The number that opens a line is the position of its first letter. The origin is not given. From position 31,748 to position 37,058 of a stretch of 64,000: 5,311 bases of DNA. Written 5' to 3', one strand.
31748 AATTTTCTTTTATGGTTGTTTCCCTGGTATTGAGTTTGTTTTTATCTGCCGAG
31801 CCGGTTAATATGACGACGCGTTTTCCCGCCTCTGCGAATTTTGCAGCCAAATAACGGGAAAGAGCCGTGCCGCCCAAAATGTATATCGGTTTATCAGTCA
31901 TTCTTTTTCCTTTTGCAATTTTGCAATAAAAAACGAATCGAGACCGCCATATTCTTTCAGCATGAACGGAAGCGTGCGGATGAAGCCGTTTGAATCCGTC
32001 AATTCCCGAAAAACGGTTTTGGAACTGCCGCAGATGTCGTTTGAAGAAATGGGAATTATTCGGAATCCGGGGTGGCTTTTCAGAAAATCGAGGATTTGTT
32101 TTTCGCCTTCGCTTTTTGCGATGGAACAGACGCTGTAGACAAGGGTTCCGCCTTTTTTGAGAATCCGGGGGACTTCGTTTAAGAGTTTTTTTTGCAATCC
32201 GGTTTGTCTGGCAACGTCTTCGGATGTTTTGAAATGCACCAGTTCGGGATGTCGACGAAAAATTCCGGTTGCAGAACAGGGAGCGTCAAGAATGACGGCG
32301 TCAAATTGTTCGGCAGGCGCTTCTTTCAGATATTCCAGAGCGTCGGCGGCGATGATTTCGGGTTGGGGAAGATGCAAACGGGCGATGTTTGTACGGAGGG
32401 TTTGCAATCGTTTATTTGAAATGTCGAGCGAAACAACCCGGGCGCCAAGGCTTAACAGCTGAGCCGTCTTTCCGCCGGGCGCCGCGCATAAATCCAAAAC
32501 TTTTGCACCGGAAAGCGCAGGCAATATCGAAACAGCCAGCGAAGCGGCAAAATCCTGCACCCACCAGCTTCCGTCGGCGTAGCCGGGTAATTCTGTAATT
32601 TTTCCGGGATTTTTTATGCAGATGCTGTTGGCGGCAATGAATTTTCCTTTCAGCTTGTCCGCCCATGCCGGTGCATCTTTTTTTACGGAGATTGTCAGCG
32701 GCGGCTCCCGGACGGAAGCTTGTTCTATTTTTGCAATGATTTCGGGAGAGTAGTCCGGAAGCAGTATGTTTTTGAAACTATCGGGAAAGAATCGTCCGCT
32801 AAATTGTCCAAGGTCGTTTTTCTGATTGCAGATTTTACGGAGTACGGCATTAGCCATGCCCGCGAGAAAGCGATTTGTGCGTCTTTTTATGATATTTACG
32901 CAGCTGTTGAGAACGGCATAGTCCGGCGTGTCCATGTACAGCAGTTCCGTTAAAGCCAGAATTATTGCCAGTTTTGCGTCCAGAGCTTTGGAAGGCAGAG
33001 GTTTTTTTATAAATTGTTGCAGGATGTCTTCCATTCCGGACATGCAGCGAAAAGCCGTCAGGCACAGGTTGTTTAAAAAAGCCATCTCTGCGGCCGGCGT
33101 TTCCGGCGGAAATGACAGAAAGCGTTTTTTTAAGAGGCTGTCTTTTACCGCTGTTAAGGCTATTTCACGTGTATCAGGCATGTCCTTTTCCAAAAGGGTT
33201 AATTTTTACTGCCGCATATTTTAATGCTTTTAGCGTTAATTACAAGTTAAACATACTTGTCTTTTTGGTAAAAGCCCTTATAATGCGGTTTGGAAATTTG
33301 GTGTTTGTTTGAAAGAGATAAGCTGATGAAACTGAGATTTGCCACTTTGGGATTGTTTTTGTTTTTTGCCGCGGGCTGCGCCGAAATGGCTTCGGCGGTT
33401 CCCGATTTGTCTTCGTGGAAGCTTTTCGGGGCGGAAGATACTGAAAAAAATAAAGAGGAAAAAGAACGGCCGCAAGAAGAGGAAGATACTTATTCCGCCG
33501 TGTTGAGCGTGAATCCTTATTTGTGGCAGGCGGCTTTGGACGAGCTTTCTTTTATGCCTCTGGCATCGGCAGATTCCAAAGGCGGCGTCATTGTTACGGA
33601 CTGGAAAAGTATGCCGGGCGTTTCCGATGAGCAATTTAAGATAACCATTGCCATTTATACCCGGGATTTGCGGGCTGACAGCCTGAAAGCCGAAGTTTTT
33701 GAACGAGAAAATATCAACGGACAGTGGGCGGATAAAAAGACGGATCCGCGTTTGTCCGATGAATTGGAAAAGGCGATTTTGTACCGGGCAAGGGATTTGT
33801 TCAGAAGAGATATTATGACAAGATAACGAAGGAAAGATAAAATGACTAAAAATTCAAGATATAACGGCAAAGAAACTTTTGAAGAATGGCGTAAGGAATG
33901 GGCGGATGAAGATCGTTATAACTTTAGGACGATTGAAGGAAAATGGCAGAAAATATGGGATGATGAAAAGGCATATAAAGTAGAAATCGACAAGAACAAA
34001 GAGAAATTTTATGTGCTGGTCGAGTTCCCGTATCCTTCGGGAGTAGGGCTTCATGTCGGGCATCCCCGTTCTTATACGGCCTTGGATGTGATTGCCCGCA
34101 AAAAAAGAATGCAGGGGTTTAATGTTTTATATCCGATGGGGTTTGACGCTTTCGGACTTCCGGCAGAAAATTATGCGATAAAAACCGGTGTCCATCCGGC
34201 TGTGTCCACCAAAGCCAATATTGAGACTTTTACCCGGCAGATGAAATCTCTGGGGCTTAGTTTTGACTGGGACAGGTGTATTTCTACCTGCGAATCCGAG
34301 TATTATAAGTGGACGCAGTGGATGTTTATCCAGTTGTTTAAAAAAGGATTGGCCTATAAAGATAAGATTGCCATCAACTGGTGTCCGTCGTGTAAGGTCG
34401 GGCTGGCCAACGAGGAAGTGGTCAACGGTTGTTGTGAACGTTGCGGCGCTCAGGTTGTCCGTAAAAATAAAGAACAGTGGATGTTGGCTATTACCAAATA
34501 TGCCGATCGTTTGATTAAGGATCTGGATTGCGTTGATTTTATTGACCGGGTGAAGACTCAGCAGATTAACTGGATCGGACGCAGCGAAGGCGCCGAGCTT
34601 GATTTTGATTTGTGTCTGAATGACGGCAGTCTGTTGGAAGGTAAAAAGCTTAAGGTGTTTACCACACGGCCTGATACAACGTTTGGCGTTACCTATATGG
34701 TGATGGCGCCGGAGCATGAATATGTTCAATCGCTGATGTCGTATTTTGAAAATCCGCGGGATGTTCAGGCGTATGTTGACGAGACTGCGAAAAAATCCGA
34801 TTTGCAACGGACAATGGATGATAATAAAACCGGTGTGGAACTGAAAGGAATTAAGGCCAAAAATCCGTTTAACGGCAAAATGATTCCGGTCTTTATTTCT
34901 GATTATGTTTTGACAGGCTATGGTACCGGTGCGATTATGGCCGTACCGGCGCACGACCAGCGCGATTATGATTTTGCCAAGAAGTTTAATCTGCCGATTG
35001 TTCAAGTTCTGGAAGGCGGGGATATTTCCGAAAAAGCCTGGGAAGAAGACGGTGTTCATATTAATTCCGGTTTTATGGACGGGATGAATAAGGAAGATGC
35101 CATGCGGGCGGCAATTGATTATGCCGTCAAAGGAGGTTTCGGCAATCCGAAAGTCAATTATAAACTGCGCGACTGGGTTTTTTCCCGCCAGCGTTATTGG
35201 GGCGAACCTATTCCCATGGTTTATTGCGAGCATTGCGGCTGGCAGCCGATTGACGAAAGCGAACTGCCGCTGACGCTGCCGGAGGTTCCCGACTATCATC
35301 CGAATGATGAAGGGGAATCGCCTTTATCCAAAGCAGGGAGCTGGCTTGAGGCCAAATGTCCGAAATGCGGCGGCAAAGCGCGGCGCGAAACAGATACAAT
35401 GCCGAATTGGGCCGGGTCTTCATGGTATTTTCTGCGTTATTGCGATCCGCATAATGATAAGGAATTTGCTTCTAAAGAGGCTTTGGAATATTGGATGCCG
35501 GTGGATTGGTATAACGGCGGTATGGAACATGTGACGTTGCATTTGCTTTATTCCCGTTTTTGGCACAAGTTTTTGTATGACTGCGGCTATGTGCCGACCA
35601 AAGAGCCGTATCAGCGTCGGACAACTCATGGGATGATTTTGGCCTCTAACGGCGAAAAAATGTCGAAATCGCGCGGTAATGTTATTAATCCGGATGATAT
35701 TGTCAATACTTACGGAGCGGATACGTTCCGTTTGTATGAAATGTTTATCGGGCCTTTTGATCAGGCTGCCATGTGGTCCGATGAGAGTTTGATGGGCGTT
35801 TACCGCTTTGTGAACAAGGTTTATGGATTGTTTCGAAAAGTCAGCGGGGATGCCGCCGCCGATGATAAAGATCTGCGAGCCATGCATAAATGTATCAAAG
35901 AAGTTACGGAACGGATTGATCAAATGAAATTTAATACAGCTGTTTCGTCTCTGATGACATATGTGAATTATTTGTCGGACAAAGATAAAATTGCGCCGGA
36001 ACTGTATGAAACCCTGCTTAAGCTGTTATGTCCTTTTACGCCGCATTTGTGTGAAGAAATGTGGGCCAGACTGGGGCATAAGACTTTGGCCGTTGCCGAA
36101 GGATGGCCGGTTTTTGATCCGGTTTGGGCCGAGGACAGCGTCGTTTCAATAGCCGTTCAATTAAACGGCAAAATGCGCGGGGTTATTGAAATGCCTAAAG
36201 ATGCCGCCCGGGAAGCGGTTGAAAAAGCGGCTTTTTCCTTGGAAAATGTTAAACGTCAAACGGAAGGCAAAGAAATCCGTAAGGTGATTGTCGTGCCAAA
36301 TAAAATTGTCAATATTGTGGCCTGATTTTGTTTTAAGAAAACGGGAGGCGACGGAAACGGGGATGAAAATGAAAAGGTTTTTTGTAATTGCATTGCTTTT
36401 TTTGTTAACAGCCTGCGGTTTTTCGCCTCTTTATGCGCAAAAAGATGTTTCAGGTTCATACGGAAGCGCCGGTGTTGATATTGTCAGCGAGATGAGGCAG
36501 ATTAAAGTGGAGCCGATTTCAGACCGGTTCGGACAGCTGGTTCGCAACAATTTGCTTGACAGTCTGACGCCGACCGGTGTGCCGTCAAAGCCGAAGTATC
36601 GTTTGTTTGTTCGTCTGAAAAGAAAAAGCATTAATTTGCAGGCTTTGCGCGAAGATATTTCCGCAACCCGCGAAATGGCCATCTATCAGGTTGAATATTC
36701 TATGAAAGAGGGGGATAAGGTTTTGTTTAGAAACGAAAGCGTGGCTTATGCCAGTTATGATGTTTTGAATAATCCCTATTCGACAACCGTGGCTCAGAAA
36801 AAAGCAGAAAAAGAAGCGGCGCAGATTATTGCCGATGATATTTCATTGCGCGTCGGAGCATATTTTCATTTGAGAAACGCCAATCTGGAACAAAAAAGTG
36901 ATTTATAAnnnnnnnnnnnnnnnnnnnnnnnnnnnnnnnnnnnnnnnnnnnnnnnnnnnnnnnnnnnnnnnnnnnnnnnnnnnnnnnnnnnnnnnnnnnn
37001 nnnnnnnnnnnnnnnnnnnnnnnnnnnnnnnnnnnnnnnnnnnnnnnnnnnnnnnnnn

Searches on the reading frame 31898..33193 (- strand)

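Call 81: search_protein_families(library=pfam, proteins=[window:31898-33193:-], max_evalue=0.00001)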
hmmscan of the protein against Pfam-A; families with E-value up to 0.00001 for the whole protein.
window:31898-33193:- (431 aa): 7 families
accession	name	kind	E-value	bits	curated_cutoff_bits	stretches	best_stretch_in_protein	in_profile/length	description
PF01189.24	Methyltr_RsmB-F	-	3.6e-45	154.5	27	1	228-427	8-199/199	16S rRNA methyltransferase RsmB/F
PF01029.23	NusB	-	1e-14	55.5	23.1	1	8-121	3-131/133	NusB family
PF13847.12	Methyltransf_31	-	1.5e-10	41.4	27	1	228-357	3-113/145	Methyltransferase domain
PF13649.12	Methyltransf_25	-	1.2e-08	35.9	27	1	232-302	1-70/97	Methyltransferase domain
PF01728.25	FtsJ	-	3e-08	34.2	24.1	1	228-379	21-158/181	FtsJ-like methyltransferase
PF08241.18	Methyltransf_11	-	8.5e-08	33.2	21.2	0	233-302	1-66/95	Methyltransferase domain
PF03602.21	Cons_hypoth95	-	2.7e-06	27.6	24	1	225-309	38-126/182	Conserved hypothetical protein 95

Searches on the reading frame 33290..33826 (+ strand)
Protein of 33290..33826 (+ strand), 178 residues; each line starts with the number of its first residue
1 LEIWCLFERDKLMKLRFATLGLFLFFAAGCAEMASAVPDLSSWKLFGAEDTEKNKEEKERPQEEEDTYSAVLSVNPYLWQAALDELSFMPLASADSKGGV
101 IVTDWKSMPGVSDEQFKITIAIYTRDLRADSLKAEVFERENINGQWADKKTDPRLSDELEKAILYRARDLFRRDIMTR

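Call 81: search_protein_families(library=pfam, proteins=[window:33290-33826:+], max_evalue=0.00001)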
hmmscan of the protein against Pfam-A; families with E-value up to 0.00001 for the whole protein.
window:33290-33826:+ (178 aa): 1 family
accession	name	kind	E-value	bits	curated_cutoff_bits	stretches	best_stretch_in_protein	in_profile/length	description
PF12100.13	DUF3576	-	1.6e-34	118.6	25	1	73-170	2-99/101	Domain of unknown function (DUF3576)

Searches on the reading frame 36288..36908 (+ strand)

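Call 82: search_protein_families(library=pfam, proteins=[window:36288-36908:+], max_evalue=0.00001)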
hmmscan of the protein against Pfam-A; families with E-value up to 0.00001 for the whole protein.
window:36288-36908:+ (206 aa): 1 family
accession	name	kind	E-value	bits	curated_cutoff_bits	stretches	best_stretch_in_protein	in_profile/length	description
PF04390.17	LptE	-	1.4e-06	29.4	23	1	70-188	2-117/118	Lipopolysaccharide-assembly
